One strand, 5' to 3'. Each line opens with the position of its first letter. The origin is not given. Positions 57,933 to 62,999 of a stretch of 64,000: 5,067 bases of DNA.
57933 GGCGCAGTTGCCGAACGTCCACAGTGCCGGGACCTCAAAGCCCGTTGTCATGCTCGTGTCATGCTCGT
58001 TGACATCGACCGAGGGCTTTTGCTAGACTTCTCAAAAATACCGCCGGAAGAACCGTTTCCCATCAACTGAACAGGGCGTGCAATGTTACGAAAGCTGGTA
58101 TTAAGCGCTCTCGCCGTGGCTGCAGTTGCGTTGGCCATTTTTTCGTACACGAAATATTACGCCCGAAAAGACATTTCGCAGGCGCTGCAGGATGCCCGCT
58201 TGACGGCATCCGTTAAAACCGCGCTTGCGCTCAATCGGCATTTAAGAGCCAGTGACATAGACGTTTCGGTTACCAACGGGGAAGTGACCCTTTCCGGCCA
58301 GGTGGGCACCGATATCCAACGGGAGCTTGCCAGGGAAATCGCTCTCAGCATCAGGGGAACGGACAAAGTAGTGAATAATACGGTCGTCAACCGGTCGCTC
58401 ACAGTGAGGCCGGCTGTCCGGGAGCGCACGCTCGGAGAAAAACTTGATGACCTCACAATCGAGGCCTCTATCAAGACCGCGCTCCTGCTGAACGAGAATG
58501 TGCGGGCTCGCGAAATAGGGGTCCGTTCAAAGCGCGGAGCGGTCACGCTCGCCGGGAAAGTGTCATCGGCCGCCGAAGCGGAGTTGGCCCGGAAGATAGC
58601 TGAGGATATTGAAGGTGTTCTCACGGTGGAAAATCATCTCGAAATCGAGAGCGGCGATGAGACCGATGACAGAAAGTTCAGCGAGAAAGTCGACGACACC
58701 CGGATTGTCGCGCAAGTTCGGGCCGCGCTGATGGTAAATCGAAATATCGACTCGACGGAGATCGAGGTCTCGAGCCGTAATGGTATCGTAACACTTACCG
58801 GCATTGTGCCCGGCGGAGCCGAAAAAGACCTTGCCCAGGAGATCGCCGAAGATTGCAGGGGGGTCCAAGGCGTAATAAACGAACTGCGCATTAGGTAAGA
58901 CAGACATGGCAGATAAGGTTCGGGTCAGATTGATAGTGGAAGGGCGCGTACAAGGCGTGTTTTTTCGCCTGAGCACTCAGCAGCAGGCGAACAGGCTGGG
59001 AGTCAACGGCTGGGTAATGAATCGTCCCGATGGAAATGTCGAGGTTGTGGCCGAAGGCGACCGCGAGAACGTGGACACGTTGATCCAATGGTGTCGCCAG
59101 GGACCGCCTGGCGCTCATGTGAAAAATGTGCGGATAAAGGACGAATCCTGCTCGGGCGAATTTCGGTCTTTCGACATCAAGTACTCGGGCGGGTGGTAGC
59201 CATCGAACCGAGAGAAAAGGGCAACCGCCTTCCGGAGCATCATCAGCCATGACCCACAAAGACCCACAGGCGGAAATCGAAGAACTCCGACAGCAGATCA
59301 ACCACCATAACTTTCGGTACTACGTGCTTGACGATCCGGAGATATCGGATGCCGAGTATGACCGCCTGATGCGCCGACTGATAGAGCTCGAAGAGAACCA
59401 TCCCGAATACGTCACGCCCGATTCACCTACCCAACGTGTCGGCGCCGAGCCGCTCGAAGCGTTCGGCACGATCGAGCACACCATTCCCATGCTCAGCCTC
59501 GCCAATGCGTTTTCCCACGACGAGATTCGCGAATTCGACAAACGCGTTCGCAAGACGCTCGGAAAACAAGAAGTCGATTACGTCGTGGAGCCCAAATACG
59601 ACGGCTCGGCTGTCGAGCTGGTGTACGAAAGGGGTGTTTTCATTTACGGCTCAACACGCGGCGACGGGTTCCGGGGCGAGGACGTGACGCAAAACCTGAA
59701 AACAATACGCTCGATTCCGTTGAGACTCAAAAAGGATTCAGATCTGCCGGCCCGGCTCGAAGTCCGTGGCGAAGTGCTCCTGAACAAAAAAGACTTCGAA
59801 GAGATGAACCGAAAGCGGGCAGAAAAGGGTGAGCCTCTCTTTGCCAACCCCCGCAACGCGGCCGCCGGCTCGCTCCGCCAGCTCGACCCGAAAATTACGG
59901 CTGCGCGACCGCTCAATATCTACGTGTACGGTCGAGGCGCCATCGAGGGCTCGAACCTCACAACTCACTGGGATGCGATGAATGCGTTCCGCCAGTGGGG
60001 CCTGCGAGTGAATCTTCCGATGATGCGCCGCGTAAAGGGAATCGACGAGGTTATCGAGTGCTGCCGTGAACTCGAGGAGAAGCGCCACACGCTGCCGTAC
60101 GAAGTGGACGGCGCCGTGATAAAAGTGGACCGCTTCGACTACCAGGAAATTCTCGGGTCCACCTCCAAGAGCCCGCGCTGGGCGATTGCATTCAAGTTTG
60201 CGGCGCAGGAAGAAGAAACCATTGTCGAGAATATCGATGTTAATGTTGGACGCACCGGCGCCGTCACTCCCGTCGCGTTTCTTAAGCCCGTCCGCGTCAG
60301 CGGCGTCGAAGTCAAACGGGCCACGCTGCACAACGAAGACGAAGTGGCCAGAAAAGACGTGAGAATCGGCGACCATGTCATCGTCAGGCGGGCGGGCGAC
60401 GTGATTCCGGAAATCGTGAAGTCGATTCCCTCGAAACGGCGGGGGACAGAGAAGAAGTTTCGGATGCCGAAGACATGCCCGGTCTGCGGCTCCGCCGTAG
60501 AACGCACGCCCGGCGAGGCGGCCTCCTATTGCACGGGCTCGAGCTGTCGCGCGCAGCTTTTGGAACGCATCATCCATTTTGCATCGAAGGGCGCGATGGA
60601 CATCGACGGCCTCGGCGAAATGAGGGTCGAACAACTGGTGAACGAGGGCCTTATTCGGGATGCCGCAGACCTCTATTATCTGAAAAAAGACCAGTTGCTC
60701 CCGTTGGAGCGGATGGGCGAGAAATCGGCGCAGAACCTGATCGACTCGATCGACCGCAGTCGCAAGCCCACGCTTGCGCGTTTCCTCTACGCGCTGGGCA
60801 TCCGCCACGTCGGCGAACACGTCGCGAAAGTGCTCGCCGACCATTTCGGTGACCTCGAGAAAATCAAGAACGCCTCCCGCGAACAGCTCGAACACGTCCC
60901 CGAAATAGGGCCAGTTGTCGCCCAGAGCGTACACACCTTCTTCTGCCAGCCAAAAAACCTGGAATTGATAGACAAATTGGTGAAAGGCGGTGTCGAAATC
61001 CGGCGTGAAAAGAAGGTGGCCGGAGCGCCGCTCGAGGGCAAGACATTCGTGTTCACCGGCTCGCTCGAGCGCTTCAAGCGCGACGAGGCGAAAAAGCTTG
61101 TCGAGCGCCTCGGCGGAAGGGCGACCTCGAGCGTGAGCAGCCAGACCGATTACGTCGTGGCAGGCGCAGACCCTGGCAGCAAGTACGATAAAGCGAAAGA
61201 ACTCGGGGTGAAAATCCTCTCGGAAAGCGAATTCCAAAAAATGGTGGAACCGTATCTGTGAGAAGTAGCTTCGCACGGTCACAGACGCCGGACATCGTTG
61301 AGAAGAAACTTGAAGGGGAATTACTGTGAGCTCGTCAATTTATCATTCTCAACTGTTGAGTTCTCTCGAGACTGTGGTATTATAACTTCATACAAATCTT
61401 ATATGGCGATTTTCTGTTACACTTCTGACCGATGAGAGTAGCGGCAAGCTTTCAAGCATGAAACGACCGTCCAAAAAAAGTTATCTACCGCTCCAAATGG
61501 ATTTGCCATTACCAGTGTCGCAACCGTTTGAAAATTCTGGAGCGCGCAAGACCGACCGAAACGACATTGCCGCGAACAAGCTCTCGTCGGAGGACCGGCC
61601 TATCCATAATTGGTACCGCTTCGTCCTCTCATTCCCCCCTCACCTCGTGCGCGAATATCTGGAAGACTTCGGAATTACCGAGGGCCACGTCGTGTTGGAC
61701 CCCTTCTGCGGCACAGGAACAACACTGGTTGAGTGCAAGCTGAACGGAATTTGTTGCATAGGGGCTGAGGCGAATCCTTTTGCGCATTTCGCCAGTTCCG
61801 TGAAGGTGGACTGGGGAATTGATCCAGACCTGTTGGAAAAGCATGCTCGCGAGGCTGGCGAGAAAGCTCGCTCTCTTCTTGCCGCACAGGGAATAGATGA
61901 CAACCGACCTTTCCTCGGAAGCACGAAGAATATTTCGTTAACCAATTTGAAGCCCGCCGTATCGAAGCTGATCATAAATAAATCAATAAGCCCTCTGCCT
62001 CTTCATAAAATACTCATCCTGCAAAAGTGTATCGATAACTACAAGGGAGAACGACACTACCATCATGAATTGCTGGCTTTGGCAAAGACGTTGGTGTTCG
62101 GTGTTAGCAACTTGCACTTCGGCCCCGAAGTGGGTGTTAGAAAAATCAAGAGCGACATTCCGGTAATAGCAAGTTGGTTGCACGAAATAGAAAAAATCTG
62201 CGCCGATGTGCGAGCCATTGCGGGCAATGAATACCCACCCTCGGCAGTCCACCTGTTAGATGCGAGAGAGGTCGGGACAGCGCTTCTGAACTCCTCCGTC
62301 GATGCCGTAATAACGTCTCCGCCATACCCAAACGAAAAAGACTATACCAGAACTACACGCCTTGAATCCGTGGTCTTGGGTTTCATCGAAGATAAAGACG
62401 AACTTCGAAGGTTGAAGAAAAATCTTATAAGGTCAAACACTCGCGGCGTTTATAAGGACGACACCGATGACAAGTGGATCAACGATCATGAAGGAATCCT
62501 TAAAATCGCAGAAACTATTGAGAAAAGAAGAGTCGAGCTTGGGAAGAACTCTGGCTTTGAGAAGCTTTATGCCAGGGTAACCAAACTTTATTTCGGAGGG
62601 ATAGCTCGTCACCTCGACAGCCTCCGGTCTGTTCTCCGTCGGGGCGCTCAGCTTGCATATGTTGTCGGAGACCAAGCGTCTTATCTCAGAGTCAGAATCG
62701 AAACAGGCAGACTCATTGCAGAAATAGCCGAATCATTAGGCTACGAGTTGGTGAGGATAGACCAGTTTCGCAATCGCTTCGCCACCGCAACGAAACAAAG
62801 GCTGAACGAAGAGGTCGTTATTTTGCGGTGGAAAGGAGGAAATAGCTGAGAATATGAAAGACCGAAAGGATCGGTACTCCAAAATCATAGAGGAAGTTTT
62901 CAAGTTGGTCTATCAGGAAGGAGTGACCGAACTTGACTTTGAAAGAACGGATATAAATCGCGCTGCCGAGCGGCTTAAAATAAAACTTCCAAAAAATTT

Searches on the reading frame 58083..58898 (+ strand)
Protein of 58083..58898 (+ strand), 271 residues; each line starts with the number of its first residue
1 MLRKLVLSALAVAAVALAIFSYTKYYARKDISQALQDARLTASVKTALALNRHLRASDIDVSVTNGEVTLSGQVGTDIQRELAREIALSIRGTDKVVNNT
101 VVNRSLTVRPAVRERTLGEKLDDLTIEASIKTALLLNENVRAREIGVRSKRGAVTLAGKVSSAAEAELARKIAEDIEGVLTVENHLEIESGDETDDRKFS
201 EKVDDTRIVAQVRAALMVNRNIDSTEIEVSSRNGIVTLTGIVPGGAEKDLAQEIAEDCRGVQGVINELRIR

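Call 99: search_protein_families(library=pfam, proteins=[window:58083-58898:+], max_evalue=0.00001)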
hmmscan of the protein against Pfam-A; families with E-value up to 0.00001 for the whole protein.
window:58083-58898:+ (271 aa): 1 family
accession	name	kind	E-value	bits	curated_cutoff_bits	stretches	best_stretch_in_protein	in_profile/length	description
PF04972.22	BON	-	1.6e-51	172.9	27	3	36-103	1-68/69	BON domain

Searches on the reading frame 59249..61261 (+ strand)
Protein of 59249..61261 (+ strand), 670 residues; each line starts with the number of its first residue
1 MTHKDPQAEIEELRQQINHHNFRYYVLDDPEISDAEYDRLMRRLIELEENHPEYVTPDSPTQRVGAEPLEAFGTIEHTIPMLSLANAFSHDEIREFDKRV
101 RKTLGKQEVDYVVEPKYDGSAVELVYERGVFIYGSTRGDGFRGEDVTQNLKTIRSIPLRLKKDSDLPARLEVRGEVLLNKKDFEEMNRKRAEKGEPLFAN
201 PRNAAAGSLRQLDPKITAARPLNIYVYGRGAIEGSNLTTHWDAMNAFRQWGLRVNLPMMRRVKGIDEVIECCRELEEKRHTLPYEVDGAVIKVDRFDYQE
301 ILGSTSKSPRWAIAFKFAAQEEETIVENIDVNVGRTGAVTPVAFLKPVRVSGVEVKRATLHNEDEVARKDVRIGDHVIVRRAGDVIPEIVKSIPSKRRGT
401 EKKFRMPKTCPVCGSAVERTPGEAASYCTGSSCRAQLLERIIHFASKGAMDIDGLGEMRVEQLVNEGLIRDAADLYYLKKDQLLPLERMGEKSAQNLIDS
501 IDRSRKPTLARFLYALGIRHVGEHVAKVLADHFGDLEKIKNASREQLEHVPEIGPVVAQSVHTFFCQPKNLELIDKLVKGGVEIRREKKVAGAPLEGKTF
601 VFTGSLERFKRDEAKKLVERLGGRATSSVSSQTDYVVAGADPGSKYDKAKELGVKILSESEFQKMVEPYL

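Call 99: search_protein_families(library=pfam, proteins=[window:59249-61261:+], max_evalue=0.00001)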
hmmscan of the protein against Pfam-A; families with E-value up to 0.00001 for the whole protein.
window:59249-61261:+ (670 aa): 9 families
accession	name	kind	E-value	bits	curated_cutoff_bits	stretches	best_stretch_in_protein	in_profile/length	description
PF01653.23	DNA_ligase_aden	-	4.1e-96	321.8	27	1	71-320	3-253/253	NAD-dependent DNA ligase adenylation domain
PF03120.22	DNA_ligase_OB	-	1.9e-33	114.6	32.9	1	323-400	1-78/79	NAD-dependent DNA ligase OB-fold domain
PF12826.13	HHH_2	-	1.2e-25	89.9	27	1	511-574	1-64/64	Helix-hairpin-helix motif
PF00533.33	BRCT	-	1.3e-17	64.2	21.3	1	594-664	5-76/78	BRCA1 C Terminus (BRCT) domain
PF14520.12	HHH_5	-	1.1e-12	48.7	27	0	512-561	1-51/57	Helix-hairpin-helix domain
PF22745.1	Nlig-Ia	-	1.3e-09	39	27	1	7-56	3-52/92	DNA ligase-like, N-terminal NAD+-binding domain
PF03119.21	DNA_ligase_ZBD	-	1.5e-09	38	25.8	1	409-435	1-27/27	NAD-dependent DNA ligase C4 zinc finger domain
PF12738.14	PTCB-BRCT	-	8.3e-07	29.4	22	1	610-658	12-60/63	twin BRCT domain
PF00633.29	HHH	-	9.3e-06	25.7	24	0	536-563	2-29/30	Helix-hairpin-helix motif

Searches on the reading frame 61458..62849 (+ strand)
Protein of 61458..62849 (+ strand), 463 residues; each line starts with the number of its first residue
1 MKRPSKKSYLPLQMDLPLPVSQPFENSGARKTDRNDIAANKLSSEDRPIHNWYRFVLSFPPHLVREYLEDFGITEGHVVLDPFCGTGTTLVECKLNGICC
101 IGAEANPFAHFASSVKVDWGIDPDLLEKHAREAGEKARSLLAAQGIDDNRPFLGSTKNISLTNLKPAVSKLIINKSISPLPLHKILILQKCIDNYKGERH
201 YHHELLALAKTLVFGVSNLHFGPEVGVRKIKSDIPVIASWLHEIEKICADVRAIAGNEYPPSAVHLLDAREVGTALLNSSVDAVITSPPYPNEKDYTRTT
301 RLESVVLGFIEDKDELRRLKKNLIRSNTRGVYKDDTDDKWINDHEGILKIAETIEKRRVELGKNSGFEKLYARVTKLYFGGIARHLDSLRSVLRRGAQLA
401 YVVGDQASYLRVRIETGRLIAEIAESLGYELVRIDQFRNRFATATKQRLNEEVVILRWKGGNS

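Call 99: search_protein_families(library=pfam, proteins=[window:61458-62849:+], max_evalue=0.00001)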
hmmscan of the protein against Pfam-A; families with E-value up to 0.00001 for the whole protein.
window:61458-62849:+ (463 aa): 2 families
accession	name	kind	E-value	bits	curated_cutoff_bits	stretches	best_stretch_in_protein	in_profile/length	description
PF01555.25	N6_N4_Mtase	-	9.9e-13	49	26.7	1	54-108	161-214/221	DNA methylase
PF01170.24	UPF0020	-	1.2e-07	32.1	22.3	0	72-153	25-89/197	RMKL-like, methyltransferase domain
